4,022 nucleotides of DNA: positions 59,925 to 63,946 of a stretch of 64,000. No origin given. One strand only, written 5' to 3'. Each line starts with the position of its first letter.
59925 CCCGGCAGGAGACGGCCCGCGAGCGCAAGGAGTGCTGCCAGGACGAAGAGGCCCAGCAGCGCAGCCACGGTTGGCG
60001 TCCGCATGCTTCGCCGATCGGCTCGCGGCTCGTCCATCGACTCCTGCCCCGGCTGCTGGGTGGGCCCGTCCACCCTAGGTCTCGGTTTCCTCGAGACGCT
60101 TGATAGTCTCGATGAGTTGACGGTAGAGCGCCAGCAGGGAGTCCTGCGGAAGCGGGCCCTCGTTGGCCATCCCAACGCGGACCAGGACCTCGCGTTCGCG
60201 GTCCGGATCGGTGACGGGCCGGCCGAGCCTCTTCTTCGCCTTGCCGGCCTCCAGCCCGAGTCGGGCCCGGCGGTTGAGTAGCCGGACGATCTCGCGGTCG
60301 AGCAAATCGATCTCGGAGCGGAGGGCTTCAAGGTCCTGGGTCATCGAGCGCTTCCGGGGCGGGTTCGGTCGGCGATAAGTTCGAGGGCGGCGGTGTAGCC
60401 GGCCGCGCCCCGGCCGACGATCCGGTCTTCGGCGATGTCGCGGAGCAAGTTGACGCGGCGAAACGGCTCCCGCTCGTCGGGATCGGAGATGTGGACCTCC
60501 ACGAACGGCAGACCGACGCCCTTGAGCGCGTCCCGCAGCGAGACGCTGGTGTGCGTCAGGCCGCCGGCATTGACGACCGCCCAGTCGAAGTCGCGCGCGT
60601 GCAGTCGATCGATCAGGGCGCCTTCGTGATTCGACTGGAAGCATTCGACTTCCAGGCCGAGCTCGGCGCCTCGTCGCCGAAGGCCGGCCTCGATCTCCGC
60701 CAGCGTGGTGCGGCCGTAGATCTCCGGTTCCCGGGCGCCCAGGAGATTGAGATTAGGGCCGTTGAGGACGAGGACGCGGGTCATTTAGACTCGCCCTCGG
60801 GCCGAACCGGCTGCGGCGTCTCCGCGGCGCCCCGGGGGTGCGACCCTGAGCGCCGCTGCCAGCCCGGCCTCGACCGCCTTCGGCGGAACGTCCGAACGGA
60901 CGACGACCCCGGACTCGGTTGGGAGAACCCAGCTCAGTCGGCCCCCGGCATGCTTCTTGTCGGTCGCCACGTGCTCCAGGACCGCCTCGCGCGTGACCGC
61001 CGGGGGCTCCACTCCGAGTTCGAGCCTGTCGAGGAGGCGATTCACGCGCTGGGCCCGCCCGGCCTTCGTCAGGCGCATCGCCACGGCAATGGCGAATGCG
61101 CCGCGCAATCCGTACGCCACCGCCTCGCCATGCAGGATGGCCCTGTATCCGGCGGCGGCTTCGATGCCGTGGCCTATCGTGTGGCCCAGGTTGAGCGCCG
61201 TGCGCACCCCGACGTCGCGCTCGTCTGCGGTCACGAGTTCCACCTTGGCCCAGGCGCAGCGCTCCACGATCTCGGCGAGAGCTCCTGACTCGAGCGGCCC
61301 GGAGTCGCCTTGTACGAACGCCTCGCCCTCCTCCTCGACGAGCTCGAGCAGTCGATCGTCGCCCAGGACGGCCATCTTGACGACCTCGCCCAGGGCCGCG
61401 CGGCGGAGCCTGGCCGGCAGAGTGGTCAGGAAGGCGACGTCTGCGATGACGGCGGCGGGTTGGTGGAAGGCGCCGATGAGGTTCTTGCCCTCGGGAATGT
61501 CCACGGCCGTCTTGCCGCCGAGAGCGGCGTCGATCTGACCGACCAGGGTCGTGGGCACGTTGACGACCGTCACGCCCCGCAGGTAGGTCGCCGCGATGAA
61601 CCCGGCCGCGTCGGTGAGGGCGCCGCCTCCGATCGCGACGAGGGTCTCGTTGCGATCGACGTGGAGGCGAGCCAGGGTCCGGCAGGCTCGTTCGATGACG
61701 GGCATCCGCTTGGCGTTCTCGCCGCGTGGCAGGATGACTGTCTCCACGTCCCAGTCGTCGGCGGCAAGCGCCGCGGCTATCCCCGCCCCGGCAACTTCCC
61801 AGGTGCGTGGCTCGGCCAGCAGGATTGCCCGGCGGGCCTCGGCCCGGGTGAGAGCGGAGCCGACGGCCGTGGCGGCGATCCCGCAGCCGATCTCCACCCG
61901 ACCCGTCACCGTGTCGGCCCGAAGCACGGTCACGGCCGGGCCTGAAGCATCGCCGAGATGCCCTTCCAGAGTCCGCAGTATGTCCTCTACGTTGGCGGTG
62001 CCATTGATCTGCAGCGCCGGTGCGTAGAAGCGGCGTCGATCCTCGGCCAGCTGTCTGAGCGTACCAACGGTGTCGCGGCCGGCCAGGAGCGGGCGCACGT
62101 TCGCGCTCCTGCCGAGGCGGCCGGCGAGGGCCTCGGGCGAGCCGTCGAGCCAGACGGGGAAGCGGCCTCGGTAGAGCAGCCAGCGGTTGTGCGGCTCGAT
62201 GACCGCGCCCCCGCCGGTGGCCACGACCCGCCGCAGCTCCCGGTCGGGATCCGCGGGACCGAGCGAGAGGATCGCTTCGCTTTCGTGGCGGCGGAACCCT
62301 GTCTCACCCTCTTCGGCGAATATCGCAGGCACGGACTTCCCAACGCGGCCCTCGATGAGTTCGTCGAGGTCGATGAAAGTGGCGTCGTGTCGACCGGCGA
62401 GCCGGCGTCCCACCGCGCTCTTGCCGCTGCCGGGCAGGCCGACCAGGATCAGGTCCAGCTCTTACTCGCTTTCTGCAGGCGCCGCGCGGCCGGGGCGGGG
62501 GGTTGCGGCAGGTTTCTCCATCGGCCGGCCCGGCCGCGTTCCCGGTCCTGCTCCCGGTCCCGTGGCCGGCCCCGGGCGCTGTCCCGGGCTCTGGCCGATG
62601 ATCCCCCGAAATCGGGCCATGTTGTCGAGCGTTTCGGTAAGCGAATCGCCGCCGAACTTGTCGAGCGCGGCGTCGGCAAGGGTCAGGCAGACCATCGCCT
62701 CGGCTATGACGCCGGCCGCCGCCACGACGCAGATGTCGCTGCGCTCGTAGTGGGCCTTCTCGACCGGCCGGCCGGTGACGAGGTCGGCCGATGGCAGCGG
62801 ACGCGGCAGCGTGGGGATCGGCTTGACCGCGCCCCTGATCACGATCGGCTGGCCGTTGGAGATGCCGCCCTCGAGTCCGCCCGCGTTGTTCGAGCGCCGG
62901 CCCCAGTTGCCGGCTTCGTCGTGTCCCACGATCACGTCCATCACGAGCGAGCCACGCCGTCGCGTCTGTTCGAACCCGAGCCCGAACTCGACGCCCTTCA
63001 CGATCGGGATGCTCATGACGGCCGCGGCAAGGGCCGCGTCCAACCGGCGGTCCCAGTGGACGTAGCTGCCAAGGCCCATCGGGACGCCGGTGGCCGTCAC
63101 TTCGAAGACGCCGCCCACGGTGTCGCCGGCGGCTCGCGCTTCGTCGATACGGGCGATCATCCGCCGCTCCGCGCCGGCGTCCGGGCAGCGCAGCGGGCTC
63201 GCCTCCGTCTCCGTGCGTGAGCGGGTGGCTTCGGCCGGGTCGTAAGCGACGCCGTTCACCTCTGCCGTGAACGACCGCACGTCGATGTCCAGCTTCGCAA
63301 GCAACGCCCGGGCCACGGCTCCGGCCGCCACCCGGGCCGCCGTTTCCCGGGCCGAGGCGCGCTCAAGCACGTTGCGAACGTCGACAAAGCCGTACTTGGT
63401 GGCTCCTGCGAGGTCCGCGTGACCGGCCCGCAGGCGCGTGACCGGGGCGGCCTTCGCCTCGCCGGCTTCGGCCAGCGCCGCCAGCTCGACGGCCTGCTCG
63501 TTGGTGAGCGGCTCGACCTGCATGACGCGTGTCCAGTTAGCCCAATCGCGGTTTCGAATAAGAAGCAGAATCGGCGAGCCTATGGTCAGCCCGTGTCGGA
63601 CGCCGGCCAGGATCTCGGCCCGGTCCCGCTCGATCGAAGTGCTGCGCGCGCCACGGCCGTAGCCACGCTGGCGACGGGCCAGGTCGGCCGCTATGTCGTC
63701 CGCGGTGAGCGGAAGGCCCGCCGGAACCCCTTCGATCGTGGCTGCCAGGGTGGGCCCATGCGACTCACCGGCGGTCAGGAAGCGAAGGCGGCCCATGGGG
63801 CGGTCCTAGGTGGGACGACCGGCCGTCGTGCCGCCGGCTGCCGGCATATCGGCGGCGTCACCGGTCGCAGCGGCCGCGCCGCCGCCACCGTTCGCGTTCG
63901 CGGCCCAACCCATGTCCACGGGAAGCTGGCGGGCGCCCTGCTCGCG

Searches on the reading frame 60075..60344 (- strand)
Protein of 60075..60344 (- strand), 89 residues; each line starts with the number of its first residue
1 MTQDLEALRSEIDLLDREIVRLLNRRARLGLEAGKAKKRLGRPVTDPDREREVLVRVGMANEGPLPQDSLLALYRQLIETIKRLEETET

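Call 6: search_protein_families(library=pfam, proteins=[window:60075-60344:-], max_evalue=0.01)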
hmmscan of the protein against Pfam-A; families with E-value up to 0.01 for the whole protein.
window:60075-60344:- (89 aa): 1 family
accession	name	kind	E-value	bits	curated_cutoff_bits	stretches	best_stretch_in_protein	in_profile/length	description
PF01817.26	CM_2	-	2.6e-23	82.5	27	1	8-86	1-80/80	Chorismate mutase type II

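Call 11: find_encoding_contigs(protein=window:60075-60344:-, flank=10000, max_places=10)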
Protein window:60075-60344:- (89 aa): 20 contigs read that carry it; 10 places shown.
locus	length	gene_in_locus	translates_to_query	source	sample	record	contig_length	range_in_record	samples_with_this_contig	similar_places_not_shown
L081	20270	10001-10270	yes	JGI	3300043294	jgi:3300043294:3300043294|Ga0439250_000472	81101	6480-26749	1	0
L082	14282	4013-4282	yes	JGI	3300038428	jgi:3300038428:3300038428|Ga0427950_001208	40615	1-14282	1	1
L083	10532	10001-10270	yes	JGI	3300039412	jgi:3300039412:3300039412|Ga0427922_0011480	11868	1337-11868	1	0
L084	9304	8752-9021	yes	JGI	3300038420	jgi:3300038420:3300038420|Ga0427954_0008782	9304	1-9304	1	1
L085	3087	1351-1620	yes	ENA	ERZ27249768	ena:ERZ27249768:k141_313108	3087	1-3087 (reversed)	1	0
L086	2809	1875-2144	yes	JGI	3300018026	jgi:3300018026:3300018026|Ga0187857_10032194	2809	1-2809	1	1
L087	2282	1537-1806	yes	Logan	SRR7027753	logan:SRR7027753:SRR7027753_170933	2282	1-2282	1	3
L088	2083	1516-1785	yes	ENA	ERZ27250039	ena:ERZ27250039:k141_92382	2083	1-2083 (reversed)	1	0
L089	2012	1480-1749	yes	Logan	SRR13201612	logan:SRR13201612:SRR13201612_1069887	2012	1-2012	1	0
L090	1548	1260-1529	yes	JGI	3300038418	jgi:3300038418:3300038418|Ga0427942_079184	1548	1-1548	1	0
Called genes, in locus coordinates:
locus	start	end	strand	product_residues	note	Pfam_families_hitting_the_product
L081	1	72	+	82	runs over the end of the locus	-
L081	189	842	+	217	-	PF01209:Ubie_methyltran, PF13489:Methyltransf_23, PF05148:Methyltransf_8 (weak), PF13847:Methyltransf_31, PF08241:Methyltransf_11, PF08242:Methyltransf_12, PF13649:Methyltransf_25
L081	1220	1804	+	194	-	PF13302:Acetyltransf_3 (faint), PF13420:Acetyltransf_4, PF00583:Acetyltransf_1, PF13527:Acetyltransf_9 (faint), PF13673:Acetyltransf_10 (weak), PF13508:Acetyltransf_7, PF08445:FR47 (weak)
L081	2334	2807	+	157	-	-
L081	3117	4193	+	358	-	PF18152:DAHP_snth_FXD, PF00793:DAHP_synth_1, PF03102:NeuB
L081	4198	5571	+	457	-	PF00275:EPSP_synthase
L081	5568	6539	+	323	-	PF08501:Shikimate_dh_N, PF01488:Shikimate_DH, PF18317:SDH_C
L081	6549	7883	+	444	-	PF01264:Chorismate_synt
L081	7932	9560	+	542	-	PF01202:SKI, PF13685:Fe-ADH_2, PF01761:DHQ_synthase, PF24621:DHQS_C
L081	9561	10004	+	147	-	PF01220:DHquinase_II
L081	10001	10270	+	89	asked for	PF01817:CM_2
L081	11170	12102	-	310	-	PF00175:NAD_binding_1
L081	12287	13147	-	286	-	PF11738:DUF3298 (weak)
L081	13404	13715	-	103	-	-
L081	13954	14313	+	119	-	PF18924:DUF5674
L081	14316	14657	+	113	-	-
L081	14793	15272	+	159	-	PF01978:TrmB (weak), PF01047:MarR, PF12802:MarR_2, PF13463:HTH_27 (weak)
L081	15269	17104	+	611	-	PF07690:MFS_1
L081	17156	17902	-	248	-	PF00106:adh_short, PF08659:KR, PF13561:adh_short_C2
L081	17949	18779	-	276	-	PF11738:DUF3298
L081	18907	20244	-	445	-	PF02403:Seryl_tRNA_N, PF00587:tRNA-synt_2b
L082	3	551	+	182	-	?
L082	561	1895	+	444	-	PF01264:Chorismate_synt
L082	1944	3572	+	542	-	PF01202:SKI, PF13685:Fe-ADH_2, PF01761:DHQ_synthase, PF24621:DHQS_C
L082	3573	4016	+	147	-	PF01220:DHquinase_II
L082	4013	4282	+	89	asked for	PF01817:CM_2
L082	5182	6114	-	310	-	PF00175:NAD_binding_1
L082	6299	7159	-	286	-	PF11738:DUF3298 (weak)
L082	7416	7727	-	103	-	-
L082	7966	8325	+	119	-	PF18924:DUF5674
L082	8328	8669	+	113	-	-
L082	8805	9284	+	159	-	PF01978:TrmB (weak), PF01047:MarR, PF12802:MarR_2, PF13463:HTH_27 (weak)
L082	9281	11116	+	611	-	PF07690:MFS_1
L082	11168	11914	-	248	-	PF00106:adh_short, PF08659:KR, PF13561:adh_short_C2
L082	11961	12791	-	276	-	PF11738:DUF3298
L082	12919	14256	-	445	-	PF02403:Seryl_tRNA_N, PF00587:tRNA-synt_2b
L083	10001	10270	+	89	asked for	PF01817:CM_2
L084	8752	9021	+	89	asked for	PF01817:CM_2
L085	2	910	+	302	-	?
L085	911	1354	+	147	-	PF01220:DHquinase_II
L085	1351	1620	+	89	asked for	PF01817:CM_2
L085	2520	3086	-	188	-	?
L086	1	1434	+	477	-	?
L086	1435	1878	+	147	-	PF01220:DHquinase_II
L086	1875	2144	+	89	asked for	PF01817:CM_2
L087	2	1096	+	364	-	?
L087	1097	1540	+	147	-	PF01220:DHquinase_II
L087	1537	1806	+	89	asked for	PF01817:CM_2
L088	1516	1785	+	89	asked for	PF01817:CM_2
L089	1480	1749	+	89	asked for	PF01817:CM_2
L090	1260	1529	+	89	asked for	PF01817:CM_2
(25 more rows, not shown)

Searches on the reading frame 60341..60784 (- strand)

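Call 6: search_protein_families(library=pfam, proteins=[window:60341-60784:-], max_evalue=0.01)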
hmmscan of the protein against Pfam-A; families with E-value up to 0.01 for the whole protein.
window:60341-60784:- (147 aa): 1 family
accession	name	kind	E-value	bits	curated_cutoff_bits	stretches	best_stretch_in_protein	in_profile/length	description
PF01220.24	DHquinase_II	-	3e-51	173.2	23.3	1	3-137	1-137/138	Dehydroquinase class II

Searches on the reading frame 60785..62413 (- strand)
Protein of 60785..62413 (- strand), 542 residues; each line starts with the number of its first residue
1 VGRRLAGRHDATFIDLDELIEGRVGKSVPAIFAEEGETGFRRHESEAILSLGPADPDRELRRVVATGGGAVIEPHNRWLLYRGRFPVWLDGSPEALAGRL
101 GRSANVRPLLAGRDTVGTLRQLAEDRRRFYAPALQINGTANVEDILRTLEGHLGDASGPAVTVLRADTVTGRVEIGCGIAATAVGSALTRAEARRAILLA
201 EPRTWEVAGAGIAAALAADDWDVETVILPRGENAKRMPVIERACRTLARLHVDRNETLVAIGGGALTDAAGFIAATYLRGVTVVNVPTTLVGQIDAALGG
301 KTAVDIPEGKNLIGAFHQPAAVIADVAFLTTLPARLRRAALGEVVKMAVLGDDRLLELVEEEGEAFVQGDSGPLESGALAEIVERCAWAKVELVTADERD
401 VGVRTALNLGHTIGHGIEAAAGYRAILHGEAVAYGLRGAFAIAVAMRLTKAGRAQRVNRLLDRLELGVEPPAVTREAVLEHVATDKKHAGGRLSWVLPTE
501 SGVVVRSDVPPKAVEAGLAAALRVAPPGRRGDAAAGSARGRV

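Call 6: search_protein_families(library=pfam, proteins=[window:60785-62413:-], max_evalue=0.01)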
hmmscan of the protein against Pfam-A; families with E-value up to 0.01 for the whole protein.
window:60785-62413:- (542 aa): 5 families
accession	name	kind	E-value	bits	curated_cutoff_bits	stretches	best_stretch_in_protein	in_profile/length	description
PF01761.26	DHQ_synthase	-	4.3e-42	142.8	24.2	1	226-335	2-111/115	3-dehydroquinate synthase N-terminal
PF24621.2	DHQS_C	-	3.2e-34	118.4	27.6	1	341-487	2-143/144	3-dehydroquinate synthase C-terminal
PF01202.28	SKI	-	1.4e-29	103.7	22.1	1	2-133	9-135/159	Shikimate kinase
PF13685.12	Fe-ADH_2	-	3.9e-10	40.4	28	1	182-333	8-149/149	Iron-containing alcohol dehydrogenase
PF00465.25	Fe-ADH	-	1.8e-05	24.9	31.3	1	180-289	10-130/168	Iron-containing alcohol dehydrogenase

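Call 10: find_related_loci(query=window:60785-62413:-, collection=genome_contigs, flank=10000)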
Query window:60785-62413:- (542 aa) in genome_contigs; peptide patterns used: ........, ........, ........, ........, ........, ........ (x = any residue, [..] = any of these).
599 stretches matched a pattern (row limit reached: there are more); 492 encode a relative of the query (tblastn E <= 1e-3); the best 80 are kept; 80 distinct loci.
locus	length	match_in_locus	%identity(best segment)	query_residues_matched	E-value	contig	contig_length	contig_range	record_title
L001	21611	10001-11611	84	1-537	0e+0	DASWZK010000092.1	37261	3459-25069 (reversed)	MAG TPA_asm: Candidatus Limnocylindrales bacterium isolate SMAG_U3736 k141_155019, whole genome shotgun sequence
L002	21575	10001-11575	80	1-525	0e+0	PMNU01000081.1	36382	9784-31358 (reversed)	MAG: Chloroflexi bacterium isolate fen_1019 73.20110600_E2D.3_contig_2794, whole genome shotgun sequence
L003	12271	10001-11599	77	1-541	0e+0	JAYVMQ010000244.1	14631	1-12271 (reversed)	MAG: Chloroflexota bacterium isolate GL61_DN_concoct_98_sub GL61_DN_concoct_98_sub_243, whole genome shotgun sequence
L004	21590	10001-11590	78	1-530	0e+0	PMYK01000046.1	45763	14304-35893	MAG: Chloroflexi bacterium isolate fen_1029 73.20110800_E2D.56_contig_393, whole genome shotgun sequence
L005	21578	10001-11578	75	1-526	0e+0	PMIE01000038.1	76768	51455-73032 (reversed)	MAG: Chloroflexi bacterium isolate fen_1053 73.20120600_E3D.99_contig_10277, whole genome shotgun sequence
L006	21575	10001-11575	80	1-525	0e+0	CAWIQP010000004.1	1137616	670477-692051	MAG: uncultured Chloroflexia bacterium isolate MFD01689.bin.1.101 genome assembly, contig: contig_26210, whole genome sh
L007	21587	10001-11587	77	1-529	0e+0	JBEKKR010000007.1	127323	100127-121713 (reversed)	MAG: Candidatus Limnocylindrales bacterium isolate SPRUCE 351 SPRUCE_351_7, whole genome shotgun sequence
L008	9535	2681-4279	75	1-541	0e+0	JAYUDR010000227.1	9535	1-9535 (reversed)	MAG: Chloroflexota bacterium isolate GFS_7238 GFS_7238_226, whole genome shotgun sequence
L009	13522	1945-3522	74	1-526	0e+0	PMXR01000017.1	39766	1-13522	MAG: Chloroflexi bacterium isolate fen_1026 73.20110800_E1D.52_contig_16957, whole genome shotgun sequence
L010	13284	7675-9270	75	1-532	0e+0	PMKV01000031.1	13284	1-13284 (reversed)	MAG: Chloroflexi bacterium isolate fen_1042 73.20120600_E1D.47_contig_16395, whole genome shotgun sequence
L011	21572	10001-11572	78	1-524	0e+0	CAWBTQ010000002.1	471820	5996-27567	MAG: uncultured Chloroflexia bacterium isolate MFD01299.bin.1.122 genome assembly, contig: contig_12966, whole genome sh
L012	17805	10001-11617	71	1-539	0e+0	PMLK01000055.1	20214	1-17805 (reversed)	MAG: Chloroflexi bacterium isolate fen_1039 73.20120600_E1D.124_contig_4753, whole genome shotgun sequence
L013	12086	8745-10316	75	1-524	0e+0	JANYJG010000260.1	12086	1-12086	MAG: Chloroflexi bacterium isolate GL140_3_metabinner_70 GL140_3_k141_2709898, whole genome shotgun sequence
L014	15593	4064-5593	76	1-510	0e+0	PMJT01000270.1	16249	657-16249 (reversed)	MAG: Chloroflexi bacterium isolate fen_1046 73.20120600_E2D.42_contig_47468, whole genome shotgun sequence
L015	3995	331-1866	71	1-512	0e+0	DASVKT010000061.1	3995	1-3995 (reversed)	MAG TPA_asm: Candidatus Limnocylindrales bacterium isolate SMAG_U3053 k141_1407746, whole genome shotgun sequence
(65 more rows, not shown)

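Call 17: search_protein_families(library=pfam, proteins=[L001:18389-20182:-, L001:17670-18377:-, L001:16627-17673:-, L001:13529-16630:-, L001:12699-13514:+, L001:12640-13059:-, L001:13106-13492:-, L001:12166-12456:+], max_evalue=0.001)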
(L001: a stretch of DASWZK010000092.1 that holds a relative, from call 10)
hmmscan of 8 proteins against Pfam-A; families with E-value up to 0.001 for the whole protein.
L001:18389-20182:- (597 aa): 2 families
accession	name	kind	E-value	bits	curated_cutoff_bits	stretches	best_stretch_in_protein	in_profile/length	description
PF00425.24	Chorismate_bind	-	5e-93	311.8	27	1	285-543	3-257/257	chorismate binding enzyme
PF04715.19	Anth_synt_I_N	-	9.5e-30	104.1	23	1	31-180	1-138/140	Anthranilate synthase component I, N terminal region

L001:17670-18377:- (235 aa): 2 families
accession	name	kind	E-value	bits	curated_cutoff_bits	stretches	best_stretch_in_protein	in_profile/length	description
PF00117.34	GATase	-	4.4e-56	190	22.8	1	3-193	1-187/190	Glutamine amidotransferase class-I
PF07722.19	Peptidase_C26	-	1.5e-11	45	20.5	1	67-178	93-219/219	Peptidase C26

L001:16627-17673:- (348 aa): 2 families
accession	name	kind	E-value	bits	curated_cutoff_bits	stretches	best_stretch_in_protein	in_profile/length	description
PF00591.27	Glycos_transf_3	-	1.1e-81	274.7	27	1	77-324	4-252/253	Glycosyl transferase family, a/b domain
PF02885.22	Glycos_trans_3N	-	1.1e-22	80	26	1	8-67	3-62/63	Glycosyl transferase family, helical bundle domain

L001:13529-16630:- (1033 aa): 3 families
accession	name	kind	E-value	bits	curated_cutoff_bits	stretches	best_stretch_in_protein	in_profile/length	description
PF00218.27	IGPS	-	1.9e-68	230.9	27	1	76-295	32-253/254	Indole-3-glycerol phosphate synthase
PF00291.31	PALP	-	1.1e-32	114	35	1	687-976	22-276/295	Pyridoxal-phosphate dependent enzyme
PF00697.28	PRAI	-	2.1e-21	76.9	22.7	2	315-431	1-113/193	N-(5'phosphoribosyl)anthranilate (PRA) isomerase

L001:12699-13514:+ (271 aa): 0 families

L001:12640-13059:- (139 aa): 0 families

L001:13106-13492:- (128 aa): 0 families

L001:12166-12456:+ (96 aa): 0 families

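Call 47: search_protein_families(library=pfam, proteins=[L001:12495-13532:-], max_evalue=0.001)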
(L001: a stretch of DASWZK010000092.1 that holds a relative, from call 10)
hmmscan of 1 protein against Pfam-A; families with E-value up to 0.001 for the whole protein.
L001:12495-13532:- (346 aa): 2 families
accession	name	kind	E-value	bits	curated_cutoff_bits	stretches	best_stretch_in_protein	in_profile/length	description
PF00290.26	Trp_syntA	-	1.7e-66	224.3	27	1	66-305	1-238/259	Tryptophan synthase alpha chain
PF00977.27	His_biosynth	-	0.00051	20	23.6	0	254-298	63-107/228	Histidine biosynthesis protein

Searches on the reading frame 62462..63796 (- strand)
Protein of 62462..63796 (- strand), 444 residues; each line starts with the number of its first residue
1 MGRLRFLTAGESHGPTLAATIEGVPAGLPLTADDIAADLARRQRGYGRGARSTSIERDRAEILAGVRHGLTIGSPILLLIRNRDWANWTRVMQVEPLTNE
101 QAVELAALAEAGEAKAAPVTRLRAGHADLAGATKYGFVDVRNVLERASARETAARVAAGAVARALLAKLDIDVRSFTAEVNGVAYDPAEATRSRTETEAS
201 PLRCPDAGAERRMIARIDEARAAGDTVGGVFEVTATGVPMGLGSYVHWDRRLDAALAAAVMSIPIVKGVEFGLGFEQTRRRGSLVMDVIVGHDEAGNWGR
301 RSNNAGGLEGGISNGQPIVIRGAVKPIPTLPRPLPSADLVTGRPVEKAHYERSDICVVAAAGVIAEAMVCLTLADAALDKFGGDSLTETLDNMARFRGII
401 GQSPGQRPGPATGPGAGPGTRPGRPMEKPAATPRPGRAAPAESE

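Call 6: search_protein_families(library=pfam, proteins=[window:62462-63796:-], max_evalue=0.01)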
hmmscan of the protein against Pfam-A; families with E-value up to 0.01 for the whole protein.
window:62462-63796:- (444 aa): 1 family
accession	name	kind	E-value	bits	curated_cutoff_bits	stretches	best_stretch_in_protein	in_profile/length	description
PF01264.26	Chorismate_synt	-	1.2e-113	379.7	27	1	4-378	1-327/327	Chorismate synthase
